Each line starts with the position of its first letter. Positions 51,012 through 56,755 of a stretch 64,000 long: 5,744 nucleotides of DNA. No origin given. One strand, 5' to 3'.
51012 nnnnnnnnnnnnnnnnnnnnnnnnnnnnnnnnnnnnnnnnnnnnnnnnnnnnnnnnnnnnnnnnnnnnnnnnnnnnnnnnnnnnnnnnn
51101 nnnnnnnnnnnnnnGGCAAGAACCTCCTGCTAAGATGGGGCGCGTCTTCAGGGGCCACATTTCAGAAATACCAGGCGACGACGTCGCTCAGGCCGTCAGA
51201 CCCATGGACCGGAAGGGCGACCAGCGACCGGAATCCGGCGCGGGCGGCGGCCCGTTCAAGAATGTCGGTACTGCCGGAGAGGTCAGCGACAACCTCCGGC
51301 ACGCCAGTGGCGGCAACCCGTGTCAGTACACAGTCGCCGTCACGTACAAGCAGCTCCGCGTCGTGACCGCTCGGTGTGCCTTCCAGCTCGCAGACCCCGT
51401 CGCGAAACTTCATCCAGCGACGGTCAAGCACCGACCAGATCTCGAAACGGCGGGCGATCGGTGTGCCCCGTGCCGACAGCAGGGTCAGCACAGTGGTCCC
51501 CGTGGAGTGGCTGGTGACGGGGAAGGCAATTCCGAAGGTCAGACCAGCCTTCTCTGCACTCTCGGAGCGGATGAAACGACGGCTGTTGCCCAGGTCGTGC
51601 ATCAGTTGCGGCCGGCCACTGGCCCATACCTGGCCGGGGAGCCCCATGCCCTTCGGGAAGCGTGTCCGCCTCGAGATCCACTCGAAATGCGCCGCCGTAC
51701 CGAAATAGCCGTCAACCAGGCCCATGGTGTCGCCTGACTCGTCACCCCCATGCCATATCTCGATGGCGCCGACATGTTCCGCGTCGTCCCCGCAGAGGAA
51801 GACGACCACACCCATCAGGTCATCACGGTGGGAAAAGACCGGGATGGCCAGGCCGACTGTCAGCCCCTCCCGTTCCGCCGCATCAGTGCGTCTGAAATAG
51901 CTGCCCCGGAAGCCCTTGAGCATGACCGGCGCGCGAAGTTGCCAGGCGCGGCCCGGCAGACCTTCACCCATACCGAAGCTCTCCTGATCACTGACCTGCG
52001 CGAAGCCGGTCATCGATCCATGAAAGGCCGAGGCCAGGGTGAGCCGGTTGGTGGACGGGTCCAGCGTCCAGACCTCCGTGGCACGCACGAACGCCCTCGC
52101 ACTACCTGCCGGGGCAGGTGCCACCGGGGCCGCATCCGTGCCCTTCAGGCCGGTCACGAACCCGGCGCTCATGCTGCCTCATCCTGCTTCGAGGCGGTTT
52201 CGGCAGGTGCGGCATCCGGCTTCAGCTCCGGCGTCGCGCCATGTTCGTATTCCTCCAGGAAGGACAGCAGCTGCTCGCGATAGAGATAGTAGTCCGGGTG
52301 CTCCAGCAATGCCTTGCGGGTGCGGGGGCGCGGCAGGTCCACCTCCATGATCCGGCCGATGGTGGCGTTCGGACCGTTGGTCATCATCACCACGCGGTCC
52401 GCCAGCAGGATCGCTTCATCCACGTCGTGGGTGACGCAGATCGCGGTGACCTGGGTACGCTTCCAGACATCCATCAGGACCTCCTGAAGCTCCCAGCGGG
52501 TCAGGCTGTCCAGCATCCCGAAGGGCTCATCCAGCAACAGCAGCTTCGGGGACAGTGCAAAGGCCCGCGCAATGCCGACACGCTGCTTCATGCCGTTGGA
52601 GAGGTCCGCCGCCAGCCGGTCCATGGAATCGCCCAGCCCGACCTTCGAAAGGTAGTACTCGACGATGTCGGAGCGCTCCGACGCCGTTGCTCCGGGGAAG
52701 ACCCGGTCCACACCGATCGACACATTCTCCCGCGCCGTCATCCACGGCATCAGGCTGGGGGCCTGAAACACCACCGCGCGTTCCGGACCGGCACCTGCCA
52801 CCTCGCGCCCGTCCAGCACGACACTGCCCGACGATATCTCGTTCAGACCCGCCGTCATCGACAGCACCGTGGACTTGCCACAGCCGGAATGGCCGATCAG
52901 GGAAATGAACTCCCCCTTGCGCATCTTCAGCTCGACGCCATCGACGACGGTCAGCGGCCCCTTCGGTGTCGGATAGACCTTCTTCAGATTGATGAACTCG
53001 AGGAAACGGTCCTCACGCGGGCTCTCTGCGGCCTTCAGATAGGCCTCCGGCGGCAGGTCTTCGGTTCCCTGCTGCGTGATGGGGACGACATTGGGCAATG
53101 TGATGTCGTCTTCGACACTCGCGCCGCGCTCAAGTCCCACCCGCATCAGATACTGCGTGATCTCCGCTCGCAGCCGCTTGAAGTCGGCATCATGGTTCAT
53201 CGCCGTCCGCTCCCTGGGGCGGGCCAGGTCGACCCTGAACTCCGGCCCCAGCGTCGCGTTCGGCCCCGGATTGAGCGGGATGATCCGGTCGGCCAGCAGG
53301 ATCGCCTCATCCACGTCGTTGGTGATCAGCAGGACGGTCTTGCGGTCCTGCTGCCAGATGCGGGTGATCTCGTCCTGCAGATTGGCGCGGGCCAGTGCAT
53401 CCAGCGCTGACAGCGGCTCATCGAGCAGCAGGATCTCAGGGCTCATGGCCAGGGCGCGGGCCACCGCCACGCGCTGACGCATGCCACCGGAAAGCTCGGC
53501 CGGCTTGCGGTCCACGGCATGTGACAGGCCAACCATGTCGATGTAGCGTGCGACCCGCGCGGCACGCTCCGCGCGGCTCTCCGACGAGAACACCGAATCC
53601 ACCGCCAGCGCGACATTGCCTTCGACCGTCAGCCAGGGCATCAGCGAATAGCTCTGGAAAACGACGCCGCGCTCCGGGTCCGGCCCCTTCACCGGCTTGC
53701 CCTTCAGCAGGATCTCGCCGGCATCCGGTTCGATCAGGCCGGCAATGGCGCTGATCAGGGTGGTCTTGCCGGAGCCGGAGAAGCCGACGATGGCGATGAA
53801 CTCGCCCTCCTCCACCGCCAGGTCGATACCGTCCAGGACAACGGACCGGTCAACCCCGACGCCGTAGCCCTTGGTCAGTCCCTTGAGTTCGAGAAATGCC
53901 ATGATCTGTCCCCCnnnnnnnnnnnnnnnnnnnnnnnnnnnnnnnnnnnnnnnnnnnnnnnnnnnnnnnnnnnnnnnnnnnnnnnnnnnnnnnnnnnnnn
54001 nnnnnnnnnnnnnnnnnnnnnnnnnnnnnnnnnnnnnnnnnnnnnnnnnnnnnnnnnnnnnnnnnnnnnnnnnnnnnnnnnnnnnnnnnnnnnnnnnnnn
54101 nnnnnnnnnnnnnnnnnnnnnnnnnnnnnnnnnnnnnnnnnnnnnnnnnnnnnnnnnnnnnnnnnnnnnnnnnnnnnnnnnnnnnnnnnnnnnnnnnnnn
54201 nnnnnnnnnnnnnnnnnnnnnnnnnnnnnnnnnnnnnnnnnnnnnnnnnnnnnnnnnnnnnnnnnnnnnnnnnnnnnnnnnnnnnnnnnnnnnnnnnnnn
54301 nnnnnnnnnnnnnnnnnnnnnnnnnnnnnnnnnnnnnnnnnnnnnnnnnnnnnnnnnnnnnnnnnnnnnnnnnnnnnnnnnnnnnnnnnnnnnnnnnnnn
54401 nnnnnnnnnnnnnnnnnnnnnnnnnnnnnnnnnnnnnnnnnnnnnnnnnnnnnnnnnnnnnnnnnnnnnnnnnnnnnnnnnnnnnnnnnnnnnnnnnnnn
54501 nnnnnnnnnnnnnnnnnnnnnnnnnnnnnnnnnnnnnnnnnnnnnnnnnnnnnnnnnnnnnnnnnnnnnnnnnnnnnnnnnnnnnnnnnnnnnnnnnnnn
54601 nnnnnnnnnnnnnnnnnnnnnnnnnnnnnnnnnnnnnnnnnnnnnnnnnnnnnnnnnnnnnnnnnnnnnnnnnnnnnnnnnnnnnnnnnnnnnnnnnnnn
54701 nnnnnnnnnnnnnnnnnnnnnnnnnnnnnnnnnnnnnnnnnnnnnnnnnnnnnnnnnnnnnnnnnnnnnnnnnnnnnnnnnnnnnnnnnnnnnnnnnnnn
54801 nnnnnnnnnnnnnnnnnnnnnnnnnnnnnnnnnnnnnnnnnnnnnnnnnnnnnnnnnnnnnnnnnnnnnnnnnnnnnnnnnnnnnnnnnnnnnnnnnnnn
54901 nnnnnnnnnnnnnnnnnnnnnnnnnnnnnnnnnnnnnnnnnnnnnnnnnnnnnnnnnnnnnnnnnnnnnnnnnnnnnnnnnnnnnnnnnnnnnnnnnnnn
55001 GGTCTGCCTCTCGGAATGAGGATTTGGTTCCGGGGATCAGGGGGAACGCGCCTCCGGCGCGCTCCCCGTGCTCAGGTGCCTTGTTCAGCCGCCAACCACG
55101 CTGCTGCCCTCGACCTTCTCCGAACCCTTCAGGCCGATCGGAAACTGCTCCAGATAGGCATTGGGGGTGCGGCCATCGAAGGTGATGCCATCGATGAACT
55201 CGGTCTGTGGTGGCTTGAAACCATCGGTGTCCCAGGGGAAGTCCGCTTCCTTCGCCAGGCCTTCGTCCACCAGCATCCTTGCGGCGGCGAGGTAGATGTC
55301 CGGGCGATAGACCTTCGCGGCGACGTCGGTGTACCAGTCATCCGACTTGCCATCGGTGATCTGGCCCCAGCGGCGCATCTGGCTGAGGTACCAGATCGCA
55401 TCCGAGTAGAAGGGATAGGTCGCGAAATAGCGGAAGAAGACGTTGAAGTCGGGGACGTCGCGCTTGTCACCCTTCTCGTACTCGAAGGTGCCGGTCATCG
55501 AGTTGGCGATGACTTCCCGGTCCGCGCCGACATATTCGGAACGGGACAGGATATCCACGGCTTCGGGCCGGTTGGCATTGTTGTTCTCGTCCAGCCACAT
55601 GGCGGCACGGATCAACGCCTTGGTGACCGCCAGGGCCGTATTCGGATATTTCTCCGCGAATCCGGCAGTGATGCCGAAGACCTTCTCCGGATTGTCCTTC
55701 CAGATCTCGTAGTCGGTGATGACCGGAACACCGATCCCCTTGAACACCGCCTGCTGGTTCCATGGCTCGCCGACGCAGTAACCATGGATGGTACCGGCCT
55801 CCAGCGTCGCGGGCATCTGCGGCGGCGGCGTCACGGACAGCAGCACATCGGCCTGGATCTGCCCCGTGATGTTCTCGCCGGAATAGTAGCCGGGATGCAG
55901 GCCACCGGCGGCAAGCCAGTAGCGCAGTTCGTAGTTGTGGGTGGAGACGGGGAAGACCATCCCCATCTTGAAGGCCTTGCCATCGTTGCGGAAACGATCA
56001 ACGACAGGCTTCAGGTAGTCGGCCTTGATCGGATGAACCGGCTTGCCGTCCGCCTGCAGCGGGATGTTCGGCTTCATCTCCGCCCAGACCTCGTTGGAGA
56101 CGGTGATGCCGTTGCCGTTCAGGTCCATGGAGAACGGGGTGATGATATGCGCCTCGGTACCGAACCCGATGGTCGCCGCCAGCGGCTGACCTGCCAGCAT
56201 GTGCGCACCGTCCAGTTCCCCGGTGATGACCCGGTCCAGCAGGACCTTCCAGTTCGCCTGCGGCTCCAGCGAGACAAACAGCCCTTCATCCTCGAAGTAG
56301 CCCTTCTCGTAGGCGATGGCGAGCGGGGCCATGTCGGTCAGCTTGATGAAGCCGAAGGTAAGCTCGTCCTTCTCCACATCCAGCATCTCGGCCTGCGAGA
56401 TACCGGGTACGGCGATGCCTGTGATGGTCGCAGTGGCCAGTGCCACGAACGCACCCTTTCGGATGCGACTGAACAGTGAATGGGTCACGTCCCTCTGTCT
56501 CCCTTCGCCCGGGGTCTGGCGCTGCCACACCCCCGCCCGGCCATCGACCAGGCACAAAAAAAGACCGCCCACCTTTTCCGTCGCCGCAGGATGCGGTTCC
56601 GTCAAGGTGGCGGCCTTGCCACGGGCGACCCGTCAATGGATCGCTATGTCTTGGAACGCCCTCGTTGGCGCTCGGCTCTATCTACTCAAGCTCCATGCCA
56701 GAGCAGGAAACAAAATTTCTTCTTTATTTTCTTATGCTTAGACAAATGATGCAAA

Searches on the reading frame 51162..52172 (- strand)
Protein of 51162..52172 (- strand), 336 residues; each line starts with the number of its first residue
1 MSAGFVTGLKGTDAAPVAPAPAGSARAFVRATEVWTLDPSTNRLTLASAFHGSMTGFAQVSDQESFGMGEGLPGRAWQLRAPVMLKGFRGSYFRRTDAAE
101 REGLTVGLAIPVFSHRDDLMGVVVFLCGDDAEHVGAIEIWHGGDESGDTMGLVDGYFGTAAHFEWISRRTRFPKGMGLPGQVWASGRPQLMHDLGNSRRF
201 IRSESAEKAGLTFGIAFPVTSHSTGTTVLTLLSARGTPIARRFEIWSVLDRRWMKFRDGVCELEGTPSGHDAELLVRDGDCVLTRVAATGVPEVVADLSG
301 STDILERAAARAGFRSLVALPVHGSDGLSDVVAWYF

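Call 5: search_protein_families(library=pfam, proteins=[window:51162-52172:-])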
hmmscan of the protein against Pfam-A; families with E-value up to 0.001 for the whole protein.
window:51162-52172:- (336 aa): 3 families
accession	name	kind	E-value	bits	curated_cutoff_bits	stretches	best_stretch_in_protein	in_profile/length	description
PF13185.12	GAF_2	-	1.1e-14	55.2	28.6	1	55-125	37-108/136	GAF domain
PF03472.21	Autoind_bind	-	3.8e-05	23.7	23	0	97-136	92-129/149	Autoinducer binding domain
PF14215.12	bHLH-MYC_N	-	5.9e-05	23.9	30.2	0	154-219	87-154/181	bHLH-MYC and R2R3-MYB transcription factors N-terminal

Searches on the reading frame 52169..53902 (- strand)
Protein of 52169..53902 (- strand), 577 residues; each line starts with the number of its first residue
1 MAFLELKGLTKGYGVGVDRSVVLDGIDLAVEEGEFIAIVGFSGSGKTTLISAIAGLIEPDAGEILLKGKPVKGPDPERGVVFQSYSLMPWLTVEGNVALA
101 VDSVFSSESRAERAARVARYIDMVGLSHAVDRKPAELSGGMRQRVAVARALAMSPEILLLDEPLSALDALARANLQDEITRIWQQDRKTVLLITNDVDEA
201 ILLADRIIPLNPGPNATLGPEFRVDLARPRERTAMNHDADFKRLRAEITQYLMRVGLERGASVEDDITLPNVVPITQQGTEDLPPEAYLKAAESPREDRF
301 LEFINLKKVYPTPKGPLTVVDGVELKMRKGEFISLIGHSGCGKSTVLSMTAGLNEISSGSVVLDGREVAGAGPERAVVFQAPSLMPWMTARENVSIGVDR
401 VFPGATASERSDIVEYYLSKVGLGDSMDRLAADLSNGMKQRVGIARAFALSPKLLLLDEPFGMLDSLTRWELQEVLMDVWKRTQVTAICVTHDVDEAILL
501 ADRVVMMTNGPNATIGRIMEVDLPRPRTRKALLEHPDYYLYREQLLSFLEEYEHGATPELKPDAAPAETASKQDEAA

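Call 5: search_protein_families(library=pfam, proteins=[window:52169-53902:-])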
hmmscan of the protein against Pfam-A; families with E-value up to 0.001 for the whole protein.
window:52169-53902:- (577 aa): 12 families
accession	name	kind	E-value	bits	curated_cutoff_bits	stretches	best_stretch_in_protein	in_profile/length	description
PF00005.33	ABC_tran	-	9.6e-67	224.2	25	2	23-164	1-136/137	ABC transporter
PF13304.12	AAA_21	-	6.8e-08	33.4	27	0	35-62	1-30/304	AAA domain, putative AbiEii toxin, Type IV TA system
PF13555.12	AAA_29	-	7.9e-08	32.4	27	0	28-60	17-49/61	P-loop containing region of AAA domain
PF13401.12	AAA_22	-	2.9e-07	31.3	27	0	33-57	5-29/130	AAA domain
PF02463.25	SMC_N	-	2.6e-06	27.5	40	0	34-53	25-44/220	RecF/RecN/SMC N terminal domain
PF13191.12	AAA_16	-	5.1e-06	27.5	32.6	0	32-163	21-104/167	AAA ATPase domain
PF13481.12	AAA_25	-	1.5e-05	25.2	27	0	326-348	29-51/195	AAA domain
PF20703.3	nSTAND1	-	2.7e-05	24.4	27.1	0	29-57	29-55/379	Novel STAND NTPase 1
PF03193.22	RsgA_GTPase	-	3.9e-05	24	30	0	329-356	105-132/174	RsgA GTPase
PF13671.12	AAA_33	-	0.00034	21.4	27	0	36-53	2-19/143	AAA domain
PF00004.35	AAA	-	0.00041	21.2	21.2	0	38-57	3-22/131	ATPase family associated with various cellular activities (AAA)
PF13604.12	AAA_30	-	0.0006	20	27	0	32-64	17-49/191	AAA domain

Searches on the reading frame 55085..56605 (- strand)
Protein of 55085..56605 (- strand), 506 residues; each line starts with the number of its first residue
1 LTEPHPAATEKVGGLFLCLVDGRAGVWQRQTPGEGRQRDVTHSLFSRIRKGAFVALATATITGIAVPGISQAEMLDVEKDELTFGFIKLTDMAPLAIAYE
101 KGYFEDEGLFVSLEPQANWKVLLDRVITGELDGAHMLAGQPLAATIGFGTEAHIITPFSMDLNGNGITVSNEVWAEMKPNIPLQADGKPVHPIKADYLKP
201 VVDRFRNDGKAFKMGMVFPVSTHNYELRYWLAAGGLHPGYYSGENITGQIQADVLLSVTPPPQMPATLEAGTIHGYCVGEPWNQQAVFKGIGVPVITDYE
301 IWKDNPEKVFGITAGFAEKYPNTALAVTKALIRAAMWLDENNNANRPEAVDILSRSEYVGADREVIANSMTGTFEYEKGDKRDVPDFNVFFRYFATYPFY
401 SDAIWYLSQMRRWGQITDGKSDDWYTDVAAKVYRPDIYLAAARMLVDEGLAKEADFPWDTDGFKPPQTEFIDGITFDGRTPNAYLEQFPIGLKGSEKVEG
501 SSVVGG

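Call 5: search_protein_families(library=pfam, proteins=[window:55085-56605:-])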
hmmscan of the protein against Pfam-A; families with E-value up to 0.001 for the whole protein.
window:55085-56605:- (506 aa): 2 families
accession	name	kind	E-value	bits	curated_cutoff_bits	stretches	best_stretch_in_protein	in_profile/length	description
PF13379.11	NMT1_2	-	1e-95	320.8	24.7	1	78-353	4-251/252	NMT1-like family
PF09084.16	NMT1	-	0.00066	20.1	20.5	0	90-132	2-44/216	NMT1/THI5 like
